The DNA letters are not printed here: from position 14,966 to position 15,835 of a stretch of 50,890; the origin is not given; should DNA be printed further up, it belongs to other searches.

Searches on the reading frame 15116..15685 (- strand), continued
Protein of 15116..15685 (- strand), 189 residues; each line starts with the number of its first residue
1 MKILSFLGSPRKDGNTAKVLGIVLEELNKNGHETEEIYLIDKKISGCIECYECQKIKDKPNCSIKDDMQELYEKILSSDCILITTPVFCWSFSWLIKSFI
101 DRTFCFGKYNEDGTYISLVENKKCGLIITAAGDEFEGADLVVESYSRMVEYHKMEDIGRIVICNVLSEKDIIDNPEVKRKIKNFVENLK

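Call 31: fold_search(model_id=the predicted structure, library=pdb)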
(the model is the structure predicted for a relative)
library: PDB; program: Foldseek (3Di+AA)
matches with E <= 10: 1423; with E <= 0.001: 260
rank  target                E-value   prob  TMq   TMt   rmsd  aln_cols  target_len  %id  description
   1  3u7i_A                4.3e-11  1.00  0.65  0.58   5.5       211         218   16  The crystal structure of FMN-dependent NADH-azoreductase 1 (GBAA0966) from Bacillus anthracis str. Ames Ancestor (released 2011-11-09)
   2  3u7i_B                8.0e-11  1.00  0.65  0.57   5.5       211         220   16  The crystal structure of FMN-dependent NADH-azoreductase 1 (GBAA0966) from Bacillus anthracis str. Ames Ancestor (released 2011-11-09)
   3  3w78_A                2.1e-10  1.00  0.60  0.54   6.5       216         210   18  Crystal Structure of azoreductase AzrC in complex with NAD(P)-inhibitor Cibacron Blue (released 2014-02-12)
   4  6qu0_A                2.7e-10  1.00  0.64  0.58   5.6       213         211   19  Structure of azoreductase from Bacillus sp. A01 (released 2020-02-05)
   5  2z9b                  3.5e-10  1.00  0.66  0.65   5.3       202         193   17  The crystal structure of AzoR (azoreductase) from Escherichia coli: Reduced AzoR in tetragonal crystals (released 2008-03-11)
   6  6jxn_B                3.9e-10  1.00  0.61  0.56   6.4       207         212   17  Crystal Structure of Indigo reductase from Bacillus smithii type strain DSM 4216 (released 2020-04-01)
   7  4m0c_A                5.0e-10  1.00  0.65  0.59   5.8       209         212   17  The crystal structure of a FMN-dependent NADH-azoreductase from Bacillus anthracis str. Ames Ancestor in complex with  (released 2013-08-14)
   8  9c0w_A                5.7e-10  1.00  0.64  0.57   6.0       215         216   18  AzrC from Bacillus pacificus ROC1 bound to malachite green (released 2025-02-05)
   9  5mji                  6.4e-10  1.00  0.73  0.56   5.3       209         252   18  Crystal Structure of RosB with bound intermediate OHC-RP (8-demethyl-8-formylriboflavin-5'-phosphate) (released 2016-12-28)
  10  1sqs_A                6.8e-10  1.00  0.75  0.62   3.8       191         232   17  X-Ray Crystal Structure Protein SP1951 of Streptococcus pneumoniae. Northeast Structural Genomics Consortium Target Sp (released 2004-03-30)
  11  1tik                  7.2e-10  1.00  0.68  0.64   5.4       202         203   18  CRYSTAL STRUCTURE OF ACYL CARRIER PROTEIN PHOSPHODIESTERASE (released 2004-06-15)
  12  4n65_A                7.7e-10  1.00  0.69  0.64   5.2       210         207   14  Crystal structure of paAzoR1 bound to anthraquinone-2-sulphonate (released 2014-06-11)
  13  3lcm_A                8.7e-10  1.00  0.69  0.67   4.4       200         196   16  Crystal structure of Smu.1420 from Streptococcus mutans UA159 (released 2011-01-12)
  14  9c0w_B                9.8e-10  1.00  0.58  0.51   6.3       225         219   18  AzrC from Bacillus pacificus ROC1 bound to malachite green (released 2025-02-05)
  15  1v4b                  1.0e-09  1.00  0.67  0.64   5.3       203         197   18  The crystal structure of AzoR (Azo Reductase) from Escherichia coli: Oxidized form (released 2005-01-18)
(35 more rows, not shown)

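Call 34: list_cluster_members(proteins=[P0002, P0003, P0004, P0005, P0199, P0202, P0204, P0207, P0208, P0226])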
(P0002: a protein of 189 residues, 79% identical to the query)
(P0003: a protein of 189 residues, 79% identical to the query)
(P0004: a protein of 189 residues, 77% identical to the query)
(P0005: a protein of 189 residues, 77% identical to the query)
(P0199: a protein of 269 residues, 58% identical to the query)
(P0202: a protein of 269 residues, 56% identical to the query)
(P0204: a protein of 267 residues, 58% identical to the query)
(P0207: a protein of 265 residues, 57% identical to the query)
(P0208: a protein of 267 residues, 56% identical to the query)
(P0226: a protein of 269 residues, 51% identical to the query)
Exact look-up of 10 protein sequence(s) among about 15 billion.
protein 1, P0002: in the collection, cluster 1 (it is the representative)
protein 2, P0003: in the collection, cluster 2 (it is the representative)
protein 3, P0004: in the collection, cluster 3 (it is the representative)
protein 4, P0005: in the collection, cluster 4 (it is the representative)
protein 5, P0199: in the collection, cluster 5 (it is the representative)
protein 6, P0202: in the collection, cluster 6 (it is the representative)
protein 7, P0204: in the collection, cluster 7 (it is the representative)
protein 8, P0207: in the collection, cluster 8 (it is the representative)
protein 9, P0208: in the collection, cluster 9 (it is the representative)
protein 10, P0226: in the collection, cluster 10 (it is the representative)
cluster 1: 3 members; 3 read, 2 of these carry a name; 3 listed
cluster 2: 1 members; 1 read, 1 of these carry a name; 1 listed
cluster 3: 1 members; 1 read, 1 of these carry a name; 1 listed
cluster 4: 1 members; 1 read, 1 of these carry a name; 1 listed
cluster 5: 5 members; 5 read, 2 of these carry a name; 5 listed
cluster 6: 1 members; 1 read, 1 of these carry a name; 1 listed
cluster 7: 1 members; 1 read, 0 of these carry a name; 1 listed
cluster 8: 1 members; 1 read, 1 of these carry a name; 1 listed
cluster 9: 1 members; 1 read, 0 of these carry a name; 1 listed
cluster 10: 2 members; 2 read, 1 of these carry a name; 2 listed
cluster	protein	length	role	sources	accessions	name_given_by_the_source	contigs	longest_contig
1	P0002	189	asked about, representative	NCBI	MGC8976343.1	MAG: flavodoxin family protein [Candidatus Ratteibacteria bacterium]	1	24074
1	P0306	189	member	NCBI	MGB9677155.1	MAG: flavodoxin family protein [Candidatus Ratteibacteria bacterium]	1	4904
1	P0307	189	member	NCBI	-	-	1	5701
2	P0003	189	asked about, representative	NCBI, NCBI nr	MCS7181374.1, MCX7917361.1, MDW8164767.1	MAG: flavodoxin family protein [bacterium] | flavodoxin family protein [bacterium]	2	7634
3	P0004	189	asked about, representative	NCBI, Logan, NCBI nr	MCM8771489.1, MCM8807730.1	MAG: flavodoxin family protein [Candidatus Omnitrophica bacterium] | flavodoxin family protein [Candidatus Omnitrophota bacterium]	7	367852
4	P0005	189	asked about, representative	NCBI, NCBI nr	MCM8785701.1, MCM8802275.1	MAG: flavodoxin family protein [Candidatus Omnitrophica bacterium] | flavodoxin family protein [Candidatus Omnitrophota bacterium]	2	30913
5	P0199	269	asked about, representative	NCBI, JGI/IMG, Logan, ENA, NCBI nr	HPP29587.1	MAG TPA: RnfABCDGE type electron transport complex subunit B [bacterium] | RnfABCDGE type electron transport complex subunit B [bacterium]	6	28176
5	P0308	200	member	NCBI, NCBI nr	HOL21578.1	MAG TPA: 4Fe-4S binding protein, partial [bacterium] | 4Fe-4S binding protein [bacterium]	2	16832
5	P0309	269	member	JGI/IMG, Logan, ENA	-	-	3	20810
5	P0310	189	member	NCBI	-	-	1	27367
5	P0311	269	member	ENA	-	-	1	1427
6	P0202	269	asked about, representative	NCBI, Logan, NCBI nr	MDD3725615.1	MAG: RnfABCDGE type electron transport complex subunit B [Candidatus Ratteibacteria ... | RnfABCDGE type electron transport complex subunit B [Candidatus Ratteibacteria bacterium]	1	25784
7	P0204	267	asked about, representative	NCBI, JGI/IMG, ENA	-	-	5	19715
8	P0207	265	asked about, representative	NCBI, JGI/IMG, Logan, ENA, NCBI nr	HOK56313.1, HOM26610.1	MAG TPA: RnfABCDGE type electron transport complex subunit B [bacterium] | RnfABCDGE type electron transport complex subunit B [bacterium]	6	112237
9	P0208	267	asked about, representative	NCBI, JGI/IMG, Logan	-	-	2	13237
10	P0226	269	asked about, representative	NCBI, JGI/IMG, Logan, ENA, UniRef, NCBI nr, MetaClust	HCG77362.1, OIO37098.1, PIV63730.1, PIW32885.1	MAG: electron transporter RnfB [bacterium (Candidatus Ratteibacteria) ... | Ion-translocating oxidoreductase complex subunit B n=4 Tax=Candidatus Ratteibacteria ... | MAG: hypothetical protein AUJ76_01160 [Candidatus Omnitrophica bacterium CG1_02_41_171]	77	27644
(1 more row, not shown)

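Call 36: find_encoding_contigs(protein=P0001, flank=1500, max_places=8)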
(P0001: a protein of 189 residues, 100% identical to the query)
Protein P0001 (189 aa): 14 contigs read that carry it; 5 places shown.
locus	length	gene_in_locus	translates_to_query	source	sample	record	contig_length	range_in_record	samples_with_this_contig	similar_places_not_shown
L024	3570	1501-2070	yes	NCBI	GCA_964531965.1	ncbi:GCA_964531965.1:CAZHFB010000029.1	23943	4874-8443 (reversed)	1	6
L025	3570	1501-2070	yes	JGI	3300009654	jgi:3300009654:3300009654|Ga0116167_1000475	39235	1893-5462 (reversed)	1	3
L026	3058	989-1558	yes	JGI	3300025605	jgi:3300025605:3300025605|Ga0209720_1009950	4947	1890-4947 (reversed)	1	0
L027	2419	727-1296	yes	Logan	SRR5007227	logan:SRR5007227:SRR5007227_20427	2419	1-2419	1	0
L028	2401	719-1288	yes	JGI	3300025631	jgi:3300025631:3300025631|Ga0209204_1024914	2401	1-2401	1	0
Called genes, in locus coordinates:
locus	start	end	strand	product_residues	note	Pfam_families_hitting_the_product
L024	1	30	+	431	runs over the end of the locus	PF13375:RnfC_N, PF01512:Complex1_51K, PF10531:SLBB (weak), PF12838:Fer4_7 (faint), PF13237:Fer4_10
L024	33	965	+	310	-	PF03116:NQR2_RnfD_RnfE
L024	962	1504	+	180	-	PF04205:FMN_bind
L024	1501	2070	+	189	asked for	PF02525:Flavodoxin_2, PF03358:FMN_red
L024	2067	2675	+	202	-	PF02508:Rnf-Nqr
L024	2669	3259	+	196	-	PF02508:Rnf-Nqr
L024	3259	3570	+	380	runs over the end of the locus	PF01694:Rhomboid, PF13174:TPR_6 (faint), PF07719:TPR_2 (faint), PF13432:TPR_16 (weak)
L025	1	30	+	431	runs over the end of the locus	PF13375:RnfC_N, PF01512:Complex1_51K, PF10531:SLBB (weak), PF12838:Fer4_7 (faint), PF13237:Fer4_10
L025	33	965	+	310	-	PF03116:NQR2_RnfD_RnfE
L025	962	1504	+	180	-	PF04205:FMN_bind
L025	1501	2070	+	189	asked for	PF02525:Flavodoxin_2, PF03358:FMN_red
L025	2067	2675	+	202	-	PF02508:Rnf-Nqr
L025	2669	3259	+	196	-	PF02508:Rnf-Nqr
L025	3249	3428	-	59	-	-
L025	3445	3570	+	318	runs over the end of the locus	PF01694:Rhomboid, PF07719:TPR_2 (faint), PF13174:TPR_6 (faint), PF13432:TPR_16 (weak)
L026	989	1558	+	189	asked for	PF02525:Flavodoxin_2, PF03358:FMN_red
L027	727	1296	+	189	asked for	PF02525:Flavodoxin_2, PF03358:FMN_red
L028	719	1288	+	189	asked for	PF02525:Flavodoxin_2, PF03358:FMN_red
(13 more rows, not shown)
